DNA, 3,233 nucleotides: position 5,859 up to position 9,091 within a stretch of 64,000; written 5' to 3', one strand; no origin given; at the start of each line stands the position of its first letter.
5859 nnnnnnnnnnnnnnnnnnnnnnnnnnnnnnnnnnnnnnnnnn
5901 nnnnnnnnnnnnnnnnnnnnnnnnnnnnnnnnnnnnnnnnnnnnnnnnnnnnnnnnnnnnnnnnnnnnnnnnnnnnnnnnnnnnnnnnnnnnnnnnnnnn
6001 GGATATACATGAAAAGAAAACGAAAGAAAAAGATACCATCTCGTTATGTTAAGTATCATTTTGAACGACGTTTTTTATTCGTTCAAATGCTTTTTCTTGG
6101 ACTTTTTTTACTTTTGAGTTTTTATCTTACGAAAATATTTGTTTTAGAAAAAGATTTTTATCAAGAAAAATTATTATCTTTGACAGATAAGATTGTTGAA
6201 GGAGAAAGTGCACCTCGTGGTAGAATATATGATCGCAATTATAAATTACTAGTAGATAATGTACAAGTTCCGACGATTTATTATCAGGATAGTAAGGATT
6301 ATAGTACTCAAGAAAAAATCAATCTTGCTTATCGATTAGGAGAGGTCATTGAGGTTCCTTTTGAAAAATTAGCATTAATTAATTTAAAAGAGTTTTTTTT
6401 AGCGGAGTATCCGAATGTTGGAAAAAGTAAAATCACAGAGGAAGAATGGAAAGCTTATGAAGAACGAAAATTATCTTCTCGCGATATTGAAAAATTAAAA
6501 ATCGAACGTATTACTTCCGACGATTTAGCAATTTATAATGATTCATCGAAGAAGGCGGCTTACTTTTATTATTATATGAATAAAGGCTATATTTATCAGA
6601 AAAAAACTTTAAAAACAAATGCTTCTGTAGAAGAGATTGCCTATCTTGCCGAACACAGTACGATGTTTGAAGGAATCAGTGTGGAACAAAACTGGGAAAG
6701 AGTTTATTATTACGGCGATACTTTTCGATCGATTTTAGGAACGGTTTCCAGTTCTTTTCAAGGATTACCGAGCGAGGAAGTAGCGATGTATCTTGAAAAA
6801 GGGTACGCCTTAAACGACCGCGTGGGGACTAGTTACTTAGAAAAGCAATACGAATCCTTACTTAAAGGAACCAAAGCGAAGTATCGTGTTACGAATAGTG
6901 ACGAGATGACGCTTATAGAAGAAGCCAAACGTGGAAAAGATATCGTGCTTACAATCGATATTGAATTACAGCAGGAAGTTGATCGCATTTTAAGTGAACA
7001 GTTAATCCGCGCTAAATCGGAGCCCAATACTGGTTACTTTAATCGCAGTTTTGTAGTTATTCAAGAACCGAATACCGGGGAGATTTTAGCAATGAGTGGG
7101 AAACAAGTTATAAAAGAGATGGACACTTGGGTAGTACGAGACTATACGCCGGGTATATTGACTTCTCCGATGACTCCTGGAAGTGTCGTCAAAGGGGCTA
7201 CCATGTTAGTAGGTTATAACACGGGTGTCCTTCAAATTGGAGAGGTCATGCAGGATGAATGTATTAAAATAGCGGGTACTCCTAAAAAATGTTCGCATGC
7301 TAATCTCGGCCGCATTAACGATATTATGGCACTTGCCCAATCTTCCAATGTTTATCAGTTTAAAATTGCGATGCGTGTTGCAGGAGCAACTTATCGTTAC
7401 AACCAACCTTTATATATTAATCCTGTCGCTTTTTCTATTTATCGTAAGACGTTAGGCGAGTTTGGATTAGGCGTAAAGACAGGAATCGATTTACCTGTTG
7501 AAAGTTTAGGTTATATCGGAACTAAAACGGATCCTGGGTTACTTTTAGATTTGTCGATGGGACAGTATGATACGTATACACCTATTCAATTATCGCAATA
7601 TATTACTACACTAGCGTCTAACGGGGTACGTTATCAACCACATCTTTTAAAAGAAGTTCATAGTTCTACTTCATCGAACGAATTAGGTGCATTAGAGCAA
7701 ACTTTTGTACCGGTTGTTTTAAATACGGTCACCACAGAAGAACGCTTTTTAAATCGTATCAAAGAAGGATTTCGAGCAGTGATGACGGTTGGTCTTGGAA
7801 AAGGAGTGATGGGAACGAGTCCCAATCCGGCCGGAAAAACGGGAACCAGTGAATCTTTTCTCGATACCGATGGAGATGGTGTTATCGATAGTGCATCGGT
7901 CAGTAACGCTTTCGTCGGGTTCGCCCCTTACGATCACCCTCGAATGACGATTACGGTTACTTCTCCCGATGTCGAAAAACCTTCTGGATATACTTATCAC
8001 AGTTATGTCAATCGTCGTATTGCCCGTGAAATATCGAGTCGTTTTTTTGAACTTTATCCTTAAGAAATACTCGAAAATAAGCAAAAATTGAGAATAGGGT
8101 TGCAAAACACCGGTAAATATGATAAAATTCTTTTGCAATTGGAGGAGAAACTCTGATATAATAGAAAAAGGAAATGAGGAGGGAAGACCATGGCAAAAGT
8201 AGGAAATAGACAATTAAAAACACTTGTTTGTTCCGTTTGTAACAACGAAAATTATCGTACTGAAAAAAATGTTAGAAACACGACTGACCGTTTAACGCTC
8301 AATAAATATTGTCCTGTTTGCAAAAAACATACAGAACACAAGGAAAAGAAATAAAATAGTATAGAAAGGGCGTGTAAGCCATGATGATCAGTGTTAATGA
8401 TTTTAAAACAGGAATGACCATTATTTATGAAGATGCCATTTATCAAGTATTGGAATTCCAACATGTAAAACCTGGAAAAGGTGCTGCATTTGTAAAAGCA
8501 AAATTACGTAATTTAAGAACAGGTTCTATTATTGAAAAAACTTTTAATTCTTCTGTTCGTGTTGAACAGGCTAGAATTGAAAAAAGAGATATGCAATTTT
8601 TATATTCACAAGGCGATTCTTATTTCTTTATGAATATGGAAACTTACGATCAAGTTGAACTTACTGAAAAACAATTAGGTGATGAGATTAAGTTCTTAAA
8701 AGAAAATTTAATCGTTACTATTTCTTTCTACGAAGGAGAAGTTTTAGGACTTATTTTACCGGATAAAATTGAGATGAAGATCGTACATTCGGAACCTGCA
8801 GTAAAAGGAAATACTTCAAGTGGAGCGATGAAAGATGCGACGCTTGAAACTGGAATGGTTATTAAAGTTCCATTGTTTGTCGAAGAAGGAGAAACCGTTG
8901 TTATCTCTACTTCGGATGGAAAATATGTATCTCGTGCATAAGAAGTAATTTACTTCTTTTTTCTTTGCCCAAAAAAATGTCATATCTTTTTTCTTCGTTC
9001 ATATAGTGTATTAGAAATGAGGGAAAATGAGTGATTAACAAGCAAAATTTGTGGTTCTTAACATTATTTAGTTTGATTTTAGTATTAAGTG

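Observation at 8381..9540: efp is followed directly by a lone SpoIIIAH-like gene; spoIIIAA-AG are absent from the expected position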

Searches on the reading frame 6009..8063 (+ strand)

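Call 3: search_protein_families(library=pfam, proteins=[window:6009-8063:+], max_evalue=0.1)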
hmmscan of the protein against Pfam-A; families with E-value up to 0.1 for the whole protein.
window:6009-8063:+ (684 aa): 2 families
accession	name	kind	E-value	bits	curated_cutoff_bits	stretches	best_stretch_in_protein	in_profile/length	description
PF00905.27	Transpeptidase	-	3e-41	142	22.1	1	348-675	2-297/299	Penicillin binding protein transpeptidase domain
PF03717.20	PBP_dimer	-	4.8e-34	118.8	24.4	1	67-297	3-170/180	Penicillin-binding Protein dimerisation domain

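Call 4: search_protein_families(library=ncbifam, proteins=[window:6009-8063:+], max_evalue=0.1)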
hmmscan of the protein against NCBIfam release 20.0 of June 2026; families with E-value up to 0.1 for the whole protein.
window:6009-8063:+ (684 aa): 9 families
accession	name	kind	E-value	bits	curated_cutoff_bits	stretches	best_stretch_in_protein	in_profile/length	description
NF038278.1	strep_PBP2B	exception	4e-131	438.7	975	1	19-676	9-671/678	penicillin-binding protein PBP2B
TIGR03423.1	pbp2_mrdA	equivalog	6.8e-62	209.8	455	3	386-652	303-569/593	penicillin-binding protein 2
TIGR02214.1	spoVD_pbp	equivalog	9.3e-39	133.3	688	2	221-664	136-538/636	stage V sporulation protein D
TIGR02074.1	PBP_1a_fam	subfamily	1.7e-16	60.1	508.75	1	304-641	218-497/535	PBP1A family penicillin-binding protein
NF008061.0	PRK10795.1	equivalog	5.9e-16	58.2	962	1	196-650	130-590/634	peptidoglycan DD-transpeptidase MrdA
NF053573.1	PBP2_PenA_Neis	exception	1.2e-08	34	1105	2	191-457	133-374/572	peptidoglycan D,D-transpeptidase PBP2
NF051885.1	tranpepglycosPbpC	equivalog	2.4e-07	29.7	900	1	503-619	440-549/632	multimodular transpeptidase-transglycosylase PbpC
NF051842.1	PBP4_5_Efaec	equivalog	1.2e-05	24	700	1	217-409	241-431/668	penicillin-binding protein PBP4(5)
TIGR02073.1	PBP_1c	equivalog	0.0054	15.4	494.2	1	302-457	233-382/728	penicillin-binding protein 1C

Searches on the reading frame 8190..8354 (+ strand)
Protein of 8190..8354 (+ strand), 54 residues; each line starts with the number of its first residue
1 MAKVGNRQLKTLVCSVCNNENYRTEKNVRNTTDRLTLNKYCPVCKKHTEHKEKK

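Call 3: search_protein_families(library=pfam, proteins=[window:8190-8354:+], max_evalue=0.1)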
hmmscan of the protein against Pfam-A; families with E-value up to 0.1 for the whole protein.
window:8190-8354:+ (54 aa): 6 families
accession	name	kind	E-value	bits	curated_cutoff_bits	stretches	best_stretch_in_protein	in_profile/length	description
PF00471.26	Ribosomal_L33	-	3.1e-19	69.5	25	1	11-54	4-47/47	Ribosomal protein L33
PF05605.18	zf-Di19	-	0.016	15.9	27.5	0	8-20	28-40/54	Drought induced 19 protein (Di19), zinc-binding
PF14205.11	Cys_rich_KTR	-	0.017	15.4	25.5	1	12-48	4-37/54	Cysteine-rich KTR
PF23499.1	YnfU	-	0.021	15.2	27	1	25-51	4-29/49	YnfU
PF18930.5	DUF5679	-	0.063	13.9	27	0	26-47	15-36/40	Domain of unknown function (DUF5679)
PF10367.15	zf-Vps39_C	-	0.08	13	24.7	0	34-46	5-17/41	Vacuolar sorting protein 39 C-terminal zinc finger domain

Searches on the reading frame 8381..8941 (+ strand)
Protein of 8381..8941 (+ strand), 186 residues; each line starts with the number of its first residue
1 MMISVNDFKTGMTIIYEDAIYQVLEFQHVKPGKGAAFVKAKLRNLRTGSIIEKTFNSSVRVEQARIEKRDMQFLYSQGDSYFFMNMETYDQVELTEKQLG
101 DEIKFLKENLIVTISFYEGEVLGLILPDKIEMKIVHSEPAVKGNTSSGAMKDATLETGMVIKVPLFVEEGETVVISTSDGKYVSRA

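Call 3: search_protein_families(library=pfam, proteins=[window:8381-8941:+], max_evalue=0.1)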
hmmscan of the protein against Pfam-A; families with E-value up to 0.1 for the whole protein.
window:8381-8941:+ (186 aa): 4 families
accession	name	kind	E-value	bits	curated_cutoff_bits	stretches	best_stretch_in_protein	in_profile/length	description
PF08207.18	EFP_N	-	1.5e-26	92.6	23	1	4-59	1-56/58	Elongation factor P (EF-P) KOW-like domain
PF09285.17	Elong-fact-P_C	-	1e-24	86.4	25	1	130-185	1-56/56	Elongation factor P, C-terminal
PF01132.26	EFP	-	1.4e-24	86.3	27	1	69-122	1-54/54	Elongation factor P (EF-P) OB domain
PF01287.26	eIF-5a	-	0.038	14.6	24.2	1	66-104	2-43/69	Eukaryotic elongation factor 5A hypusine, DNA-binding OB fold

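Call 4: search_protein_families(library=ncbifam, proteins=[window:8381-8941:+], max_evalue=0.1)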
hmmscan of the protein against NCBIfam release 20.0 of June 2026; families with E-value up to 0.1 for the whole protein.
window:8381-8941:+ (186 aa): 14 families
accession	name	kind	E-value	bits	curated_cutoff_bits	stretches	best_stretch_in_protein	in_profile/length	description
TIGR00038.1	efp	equivalog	2.6e-76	255.4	185.8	1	3-186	1-184/184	elongation factor P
NF001810.0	PRK00529.1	subfamily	3.2e-76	255.1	161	1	1-186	1-186/187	elongation factor P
NF011175.0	PRK14578.1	equivalog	3.8e-40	137.3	301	1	2-186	1-187/187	elongation factor P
NF003392.1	PRK04542.1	equivalog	3.2e-38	131.5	216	1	6-186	4-187/187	elongation factor P-like protein EfpL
NF009090.0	PRK12426.1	equivalog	8.5e-37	126.6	226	1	2-185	1-184/185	elongation factor P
TIGR02178.1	yeiP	equivalog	1.7e-36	126.1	264.05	1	6-186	3-186/186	elongation factor P-like protein YeiP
NF003076.0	PRK03999.1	equivalog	1.6e-09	37.4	138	1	4-98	7-102/129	translation initiation factor IF-5A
TIGR00037.1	eIF_5A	equivalog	7.2e-05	22.6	75.45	1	3-108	7-114/130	translation initiation factor IF-5A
NF004085.0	PRK05586.1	equivalog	0.0031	16.5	723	1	70-170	273-375/448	acetyl-CoA carboxylase biotin carboxylase subunit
NF006406.0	PRK08654.1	equivalog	0.021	13.4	739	1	70-113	273-315/499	acetyl-CoA carboxylase biotin carboxylase subunit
TIGR00514.1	accC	equivalog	0.022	13.6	626.5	1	70-113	273-316/449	acetyl-CoA carboxylase biotin carboxylase subunit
NF007333.0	PRK09822.1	equivalog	0.023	13.9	473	1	68-135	77-136/269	3-deoxy-D-manno-oct-2-ulosonate III transferase WaaZ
NF006367.0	PRK08591.1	subfamily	0.025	13.3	597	1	70-164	273-369/451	acetyl-CoA carboxylase biotin carboxylase subunit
NF033221.1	ANT_6_Ig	exception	0.053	13.2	620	1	58-132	23-99/299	aminoglycoside nucleotidyltransferase ANT(6)-Ig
